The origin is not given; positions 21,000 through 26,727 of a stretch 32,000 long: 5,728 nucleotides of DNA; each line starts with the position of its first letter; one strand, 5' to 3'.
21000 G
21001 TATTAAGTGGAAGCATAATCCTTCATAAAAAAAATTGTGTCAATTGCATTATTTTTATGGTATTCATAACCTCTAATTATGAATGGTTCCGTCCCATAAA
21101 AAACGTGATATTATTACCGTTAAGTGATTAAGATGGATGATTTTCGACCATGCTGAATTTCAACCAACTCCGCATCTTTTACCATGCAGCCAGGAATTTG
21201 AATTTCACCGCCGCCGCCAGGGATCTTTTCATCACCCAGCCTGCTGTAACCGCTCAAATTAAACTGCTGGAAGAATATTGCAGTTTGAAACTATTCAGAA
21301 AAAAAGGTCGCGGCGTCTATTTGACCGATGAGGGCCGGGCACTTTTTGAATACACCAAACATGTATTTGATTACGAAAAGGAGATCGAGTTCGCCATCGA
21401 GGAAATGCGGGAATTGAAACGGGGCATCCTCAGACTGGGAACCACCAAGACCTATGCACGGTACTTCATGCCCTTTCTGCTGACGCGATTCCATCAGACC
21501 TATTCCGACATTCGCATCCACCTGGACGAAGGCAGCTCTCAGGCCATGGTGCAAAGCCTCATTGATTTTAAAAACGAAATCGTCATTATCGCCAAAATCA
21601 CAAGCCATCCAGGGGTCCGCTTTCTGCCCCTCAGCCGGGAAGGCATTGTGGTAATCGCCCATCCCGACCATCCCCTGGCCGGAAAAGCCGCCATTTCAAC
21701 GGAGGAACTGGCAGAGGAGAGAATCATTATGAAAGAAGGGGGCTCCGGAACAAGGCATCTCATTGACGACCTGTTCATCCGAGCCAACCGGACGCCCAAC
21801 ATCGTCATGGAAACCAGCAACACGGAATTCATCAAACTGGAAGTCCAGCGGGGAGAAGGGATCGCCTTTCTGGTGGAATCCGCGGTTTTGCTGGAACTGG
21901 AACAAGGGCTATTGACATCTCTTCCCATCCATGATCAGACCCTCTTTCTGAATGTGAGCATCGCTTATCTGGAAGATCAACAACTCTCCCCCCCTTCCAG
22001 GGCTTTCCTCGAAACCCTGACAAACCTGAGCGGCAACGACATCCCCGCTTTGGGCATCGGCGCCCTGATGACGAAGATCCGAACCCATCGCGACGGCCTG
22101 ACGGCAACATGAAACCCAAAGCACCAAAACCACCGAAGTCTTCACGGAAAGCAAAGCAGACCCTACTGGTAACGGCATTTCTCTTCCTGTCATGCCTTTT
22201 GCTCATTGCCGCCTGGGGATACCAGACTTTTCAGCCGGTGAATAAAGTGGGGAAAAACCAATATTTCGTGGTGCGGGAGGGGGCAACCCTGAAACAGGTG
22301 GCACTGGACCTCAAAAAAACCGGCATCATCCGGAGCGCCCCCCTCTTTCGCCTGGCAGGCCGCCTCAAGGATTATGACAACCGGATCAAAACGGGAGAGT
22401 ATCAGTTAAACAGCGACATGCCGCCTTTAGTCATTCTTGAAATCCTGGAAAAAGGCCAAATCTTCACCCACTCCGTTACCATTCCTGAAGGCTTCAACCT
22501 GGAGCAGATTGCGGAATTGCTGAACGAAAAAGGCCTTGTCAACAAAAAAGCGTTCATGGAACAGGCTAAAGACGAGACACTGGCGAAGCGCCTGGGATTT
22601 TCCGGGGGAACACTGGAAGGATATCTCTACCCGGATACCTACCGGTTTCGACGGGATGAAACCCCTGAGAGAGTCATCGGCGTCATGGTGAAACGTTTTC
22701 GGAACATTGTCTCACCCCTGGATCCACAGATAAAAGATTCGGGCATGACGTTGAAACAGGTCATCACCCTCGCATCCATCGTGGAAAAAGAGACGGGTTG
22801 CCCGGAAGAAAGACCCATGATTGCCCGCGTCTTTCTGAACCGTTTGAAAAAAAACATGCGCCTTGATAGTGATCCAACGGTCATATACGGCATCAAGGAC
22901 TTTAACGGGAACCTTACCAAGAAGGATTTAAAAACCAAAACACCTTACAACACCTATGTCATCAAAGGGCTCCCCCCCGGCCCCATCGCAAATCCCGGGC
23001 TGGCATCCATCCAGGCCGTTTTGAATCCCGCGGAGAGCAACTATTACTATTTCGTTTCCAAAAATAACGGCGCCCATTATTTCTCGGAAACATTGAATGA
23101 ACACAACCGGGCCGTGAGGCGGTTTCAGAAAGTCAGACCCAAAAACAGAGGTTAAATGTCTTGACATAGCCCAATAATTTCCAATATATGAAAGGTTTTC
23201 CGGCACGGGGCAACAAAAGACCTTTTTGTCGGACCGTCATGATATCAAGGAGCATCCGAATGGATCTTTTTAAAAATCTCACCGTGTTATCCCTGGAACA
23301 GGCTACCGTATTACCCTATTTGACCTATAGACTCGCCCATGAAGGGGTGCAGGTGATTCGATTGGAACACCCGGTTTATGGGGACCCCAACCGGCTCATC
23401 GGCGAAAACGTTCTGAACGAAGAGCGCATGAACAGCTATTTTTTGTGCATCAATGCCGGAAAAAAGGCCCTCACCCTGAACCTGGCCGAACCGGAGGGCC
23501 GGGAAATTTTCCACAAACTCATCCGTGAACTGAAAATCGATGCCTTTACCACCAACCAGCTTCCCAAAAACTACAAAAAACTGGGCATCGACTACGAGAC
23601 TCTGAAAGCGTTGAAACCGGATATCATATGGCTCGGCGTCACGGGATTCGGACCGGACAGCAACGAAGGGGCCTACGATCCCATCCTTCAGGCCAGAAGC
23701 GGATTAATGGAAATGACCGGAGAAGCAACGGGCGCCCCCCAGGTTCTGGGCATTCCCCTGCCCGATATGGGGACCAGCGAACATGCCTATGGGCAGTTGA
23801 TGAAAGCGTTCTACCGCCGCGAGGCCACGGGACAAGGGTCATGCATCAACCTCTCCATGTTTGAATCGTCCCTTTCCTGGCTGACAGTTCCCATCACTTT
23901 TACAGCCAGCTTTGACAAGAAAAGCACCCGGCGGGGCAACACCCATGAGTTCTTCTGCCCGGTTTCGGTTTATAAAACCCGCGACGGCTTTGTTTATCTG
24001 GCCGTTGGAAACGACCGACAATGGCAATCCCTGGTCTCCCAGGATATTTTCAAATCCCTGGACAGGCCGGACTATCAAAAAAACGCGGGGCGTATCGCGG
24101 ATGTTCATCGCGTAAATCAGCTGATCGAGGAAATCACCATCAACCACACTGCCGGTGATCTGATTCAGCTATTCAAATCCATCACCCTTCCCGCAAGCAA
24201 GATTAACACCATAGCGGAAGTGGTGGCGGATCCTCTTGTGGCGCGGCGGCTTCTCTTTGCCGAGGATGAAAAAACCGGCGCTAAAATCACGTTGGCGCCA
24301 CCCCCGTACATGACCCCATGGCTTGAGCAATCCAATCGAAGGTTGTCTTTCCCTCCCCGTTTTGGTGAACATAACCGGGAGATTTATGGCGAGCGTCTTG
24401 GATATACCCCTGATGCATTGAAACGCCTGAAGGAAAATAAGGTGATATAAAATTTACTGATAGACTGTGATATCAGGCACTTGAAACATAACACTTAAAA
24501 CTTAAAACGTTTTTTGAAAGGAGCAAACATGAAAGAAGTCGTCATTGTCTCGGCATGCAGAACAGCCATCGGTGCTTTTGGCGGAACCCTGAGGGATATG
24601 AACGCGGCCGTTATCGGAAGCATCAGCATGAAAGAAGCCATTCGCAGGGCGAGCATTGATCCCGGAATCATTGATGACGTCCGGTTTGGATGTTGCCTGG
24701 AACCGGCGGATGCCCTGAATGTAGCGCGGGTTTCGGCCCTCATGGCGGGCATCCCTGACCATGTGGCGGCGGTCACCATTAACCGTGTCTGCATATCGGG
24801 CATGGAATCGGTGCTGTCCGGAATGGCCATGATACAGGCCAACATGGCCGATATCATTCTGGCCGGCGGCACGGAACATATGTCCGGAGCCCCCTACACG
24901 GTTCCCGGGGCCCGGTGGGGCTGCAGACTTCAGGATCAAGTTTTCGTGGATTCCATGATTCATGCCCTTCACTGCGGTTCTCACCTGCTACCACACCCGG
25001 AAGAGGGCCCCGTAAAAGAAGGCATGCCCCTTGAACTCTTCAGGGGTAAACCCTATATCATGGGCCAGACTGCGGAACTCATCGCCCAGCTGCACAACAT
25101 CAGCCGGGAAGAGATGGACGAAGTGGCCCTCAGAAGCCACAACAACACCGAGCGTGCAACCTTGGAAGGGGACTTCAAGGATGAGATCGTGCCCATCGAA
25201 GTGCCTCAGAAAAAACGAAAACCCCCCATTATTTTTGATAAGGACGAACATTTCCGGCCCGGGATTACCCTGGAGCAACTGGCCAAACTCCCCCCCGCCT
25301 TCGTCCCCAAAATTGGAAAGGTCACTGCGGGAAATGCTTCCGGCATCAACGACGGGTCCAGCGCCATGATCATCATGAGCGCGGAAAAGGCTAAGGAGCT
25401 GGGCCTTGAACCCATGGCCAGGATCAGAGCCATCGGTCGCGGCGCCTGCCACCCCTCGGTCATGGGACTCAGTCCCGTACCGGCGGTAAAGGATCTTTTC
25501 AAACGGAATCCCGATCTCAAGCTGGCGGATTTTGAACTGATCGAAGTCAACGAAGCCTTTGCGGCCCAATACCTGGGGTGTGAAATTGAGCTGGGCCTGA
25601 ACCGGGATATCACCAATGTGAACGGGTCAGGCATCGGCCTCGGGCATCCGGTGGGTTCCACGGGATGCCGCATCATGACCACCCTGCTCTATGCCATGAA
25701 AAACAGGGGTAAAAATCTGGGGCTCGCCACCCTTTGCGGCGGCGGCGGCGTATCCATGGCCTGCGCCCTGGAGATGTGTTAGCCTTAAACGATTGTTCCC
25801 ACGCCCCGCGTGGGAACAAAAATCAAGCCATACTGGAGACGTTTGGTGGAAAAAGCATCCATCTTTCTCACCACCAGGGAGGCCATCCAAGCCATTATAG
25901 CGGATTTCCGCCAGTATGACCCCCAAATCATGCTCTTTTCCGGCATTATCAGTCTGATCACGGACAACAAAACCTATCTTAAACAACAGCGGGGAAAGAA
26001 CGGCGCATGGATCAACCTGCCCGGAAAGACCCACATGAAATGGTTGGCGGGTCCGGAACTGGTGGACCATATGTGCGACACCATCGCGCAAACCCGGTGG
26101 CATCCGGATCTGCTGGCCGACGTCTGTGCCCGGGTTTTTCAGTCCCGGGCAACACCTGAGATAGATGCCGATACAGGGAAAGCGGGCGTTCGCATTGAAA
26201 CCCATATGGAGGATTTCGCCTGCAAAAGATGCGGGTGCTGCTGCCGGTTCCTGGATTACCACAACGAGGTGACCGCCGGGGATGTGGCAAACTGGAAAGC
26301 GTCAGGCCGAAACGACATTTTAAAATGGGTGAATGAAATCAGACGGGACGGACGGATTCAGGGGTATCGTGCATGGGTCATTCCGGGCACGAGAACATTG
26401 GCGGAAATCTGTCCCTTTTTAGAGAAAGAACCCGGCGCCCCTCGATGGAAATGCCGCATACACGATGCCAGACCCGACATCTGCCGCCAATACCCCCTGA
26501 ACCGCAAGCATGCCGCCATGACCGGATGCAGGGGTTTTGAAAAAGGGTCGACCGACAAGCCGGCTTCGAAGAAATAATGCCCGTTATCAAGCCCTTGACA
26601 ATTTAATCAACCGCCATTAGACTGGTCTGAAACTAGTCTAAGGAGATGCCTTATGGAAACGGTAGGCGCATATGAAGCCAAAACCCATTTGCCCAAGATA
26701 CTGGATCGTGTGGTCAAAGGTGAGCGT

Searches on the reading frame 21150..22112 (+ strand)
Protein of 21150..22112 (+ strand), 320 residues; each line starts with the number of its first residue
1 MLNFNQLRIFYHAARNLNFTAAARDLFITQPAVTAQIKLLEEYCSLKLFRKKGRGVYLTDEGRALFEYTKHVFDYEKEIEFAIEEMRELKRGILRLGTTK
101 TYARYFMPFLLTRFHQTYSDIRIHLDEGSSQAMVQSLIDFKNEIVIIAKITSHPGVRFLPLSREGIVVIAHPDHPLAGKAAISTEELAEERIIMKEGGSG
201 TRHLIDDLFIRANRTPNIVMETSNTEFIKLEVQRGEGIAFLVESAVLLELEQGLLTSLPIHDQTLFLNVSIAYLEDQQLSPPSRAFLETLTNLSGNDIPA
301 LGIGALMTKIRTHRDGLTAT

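Call 4: search_protein_families(library=pfam, proteins=[window:21150-22112:+])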
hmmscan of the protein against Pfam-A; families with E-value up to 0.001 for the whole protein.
window:21150-22112:+ (320 aa): 2 families
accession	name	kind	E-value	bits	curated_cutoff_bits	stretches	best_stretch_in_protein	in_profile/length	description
PF03466.25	LysR_substrate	-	2.9e-48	164.5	28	1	89-291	3-205/209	LysR substrate binding domain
PF00126.33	HTH_1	-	9.5e-20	70.8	26.6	1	4-63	1-60/60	Bacterial regulatory helix-turn-helix protein, lysR family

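Call 5: search_protein_families(library=ncbifam, proteins=[window:21150-22112:+])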
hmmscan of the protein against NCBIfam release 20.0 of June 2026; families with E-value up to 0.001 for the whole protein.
window:21150-22112:+ (320 aa): 55 families (the best 25 are shown)
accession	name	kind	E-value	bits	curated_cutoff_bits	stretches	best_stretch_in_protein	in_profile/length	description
TIGR03339.1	phn_lysR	subfamily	1.7e-56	191.5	341.1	1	6-288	1-277/279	aminoethylphosphonate catabolism associated LysR family transcriptional regulator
NF040786.1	LysR_Sec_metab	equivalog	1.3e-54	185.3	250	1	2-292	1-296/298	selenium metabolism-associated LysR family transcriptional regulator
NF045990.1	TransRegCbbRRhodb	equivalog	2.4e-45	154.9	450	1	2-295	6-301/304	LysR family regulator CbbR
NF040889.1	trans_reg_YeiE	equivalog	2.1e-41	142.1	480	1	3-288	4-284/288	DNA-binding transcriptional regulator YeiE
NF047520.1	trans_act_CidR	equivalog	3e-41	141.5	415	1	3-291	2-289/292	cidABC operon transcriptional activator CidR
NF008416.0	PRK11242.1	equivalog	7e-39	133.9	277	1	7-290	6-287/300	transcriptional regulator CynR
NF008095.0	PRK10837.1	subfamily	1.5e-37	129.4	281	1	4-290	5-286/290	LysR family transcriptional regulator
TIGR02424.1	TF_pcaQ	equivalog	2.6e-37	128.4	303.8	1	3-293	4-297/300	pca operon transcription factor PcaQ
NF053705.1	TransRegGltCGpos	equivalog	3.6e-37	128.2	350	1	4-291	3-290/300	glutamate biosynthesis transcriptional regulator GltC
NF009326.0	PRK12681.1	equivalog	5.7e-36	124.6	436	1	4-256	3-258/324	HTH-type transcriptional regulator CysB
NF009327.0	PRK12684.1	subfamily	2.1e-35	122.4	402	1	2-246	1-248/313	CysB family HTH-type transcriptional regulator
NF008352.0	PRK11139.1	subfamily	1.6e-30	106.3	288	1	4-257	8-255/305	transcriptional regulator GcvA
NF009324.0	PRK12679.1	equivalog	3.7e-30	105.1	491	1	2-253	1-255/316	HTH-type transcriptional regulator Cbl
NF045775.1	acetoin_reg_AlsR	exception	1.7e-29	103.2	430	1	5-286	4-284/290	acetoin biosynthesis transcriptional regulator AlsR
NF008722.0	PRK11716.1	equivalog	3.6e-27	95.2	246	1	2-243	1-243/293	HTH-type transcriptional activator IlvY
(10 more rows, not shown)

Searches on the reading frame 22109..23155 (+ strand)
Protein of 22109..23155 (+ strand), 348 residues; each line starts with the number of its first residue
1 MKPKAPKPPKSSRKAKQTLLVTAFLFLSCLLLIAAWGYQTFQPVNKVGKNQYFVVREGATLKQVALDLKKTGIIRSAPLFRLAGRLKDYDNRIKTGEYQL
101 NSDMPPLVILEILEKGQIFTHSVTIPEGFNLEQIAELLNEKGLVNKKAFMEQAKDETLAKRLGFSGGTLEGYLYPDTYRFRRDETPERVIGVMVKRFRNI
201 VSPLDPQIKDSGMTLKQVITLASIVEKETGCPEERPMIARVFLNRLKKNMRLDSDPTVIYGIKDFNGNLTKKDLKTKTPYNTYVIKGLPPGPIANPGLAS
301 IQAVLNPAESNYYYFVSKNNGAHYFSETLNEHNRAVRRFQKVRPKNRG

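Call 76: search_protein_families(library=pfam, proteins=[window:22109-23155:+], max_evalue=0.001)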
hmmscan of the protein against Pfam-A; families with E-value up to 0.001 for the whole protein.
window:22109-23155:+ (348 aa): 1 family
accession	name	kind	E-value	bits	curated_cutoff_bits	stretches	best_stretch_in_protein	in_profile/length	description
PF02618.21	YceG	-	7.1e-98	327.9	32.4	1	53-338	1-275/275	YceG-like family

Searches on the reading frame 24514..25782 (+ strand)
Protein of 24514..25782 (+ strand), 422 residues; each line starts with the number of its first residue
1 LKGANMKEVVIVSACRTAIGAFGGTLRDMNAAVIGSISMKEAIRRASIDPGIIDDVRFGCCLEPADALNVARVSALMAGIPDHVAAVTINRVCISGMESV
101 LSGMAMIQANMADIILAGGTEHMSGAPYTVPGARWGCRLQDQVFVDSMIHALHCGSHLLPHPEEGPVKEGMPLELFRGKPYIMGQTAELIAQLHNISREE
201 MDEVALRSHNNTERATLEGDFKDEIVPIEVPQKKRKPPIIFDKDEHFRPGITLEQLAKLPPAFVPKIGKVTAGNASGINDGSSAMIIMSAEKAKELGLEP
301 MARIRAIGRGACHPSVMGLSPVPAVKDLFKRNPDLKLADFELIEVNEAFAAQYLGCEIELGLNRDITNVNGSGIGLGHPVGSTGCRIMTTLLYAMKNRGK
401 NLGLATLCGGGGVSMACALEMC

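Call 76: search_protein_families(library=pfam, proteins=[window:24514-25782:+], max_evalue=0.001)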
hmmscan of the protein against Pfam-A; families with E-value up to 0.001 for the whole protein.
window:24514-25782:+ (422 aa): 2 families
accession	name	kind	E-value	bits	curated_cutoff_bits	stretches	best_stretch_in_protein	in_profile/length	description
PF00108.29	Thiolase_N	-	1.7e-79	267.3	26.4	2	181-290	153-259/260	Thiolase, N-terminal domain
PF02803.24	Thiolase_C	-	6.5e-36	123.1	27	1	299-420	2-122/123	Thiolase, C-terminal domain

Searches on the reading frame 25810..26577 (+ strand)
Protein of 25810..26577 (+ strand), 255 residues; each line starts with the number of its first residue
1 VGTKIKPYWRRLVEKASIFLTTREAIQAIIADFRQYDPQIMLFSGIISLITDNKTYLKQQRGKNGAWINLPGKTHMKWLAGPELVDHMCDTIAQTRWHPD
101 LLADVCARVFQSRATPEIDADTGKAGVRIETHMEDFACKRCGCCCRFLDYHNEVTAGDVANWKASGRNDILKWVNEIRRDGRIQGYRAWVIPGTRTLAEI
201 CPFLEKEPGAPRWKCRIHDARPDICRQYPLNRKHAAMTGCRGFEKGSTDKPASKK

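Call 76: search_protein_families(library=pfam, proteins=[window:25810-26577:+], max_evalue=0.001)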
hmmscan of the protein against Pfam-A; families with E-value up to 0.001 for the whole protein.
window:25810-26577:+ (255 aa): 1 family
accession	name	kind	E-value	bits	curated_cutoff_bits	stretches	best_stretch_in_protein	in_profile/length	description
PF03692.20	CxxCxxCC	-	1.3e-09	39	23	1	137-233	1-74/85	Putative zinc- or iron-chelating domain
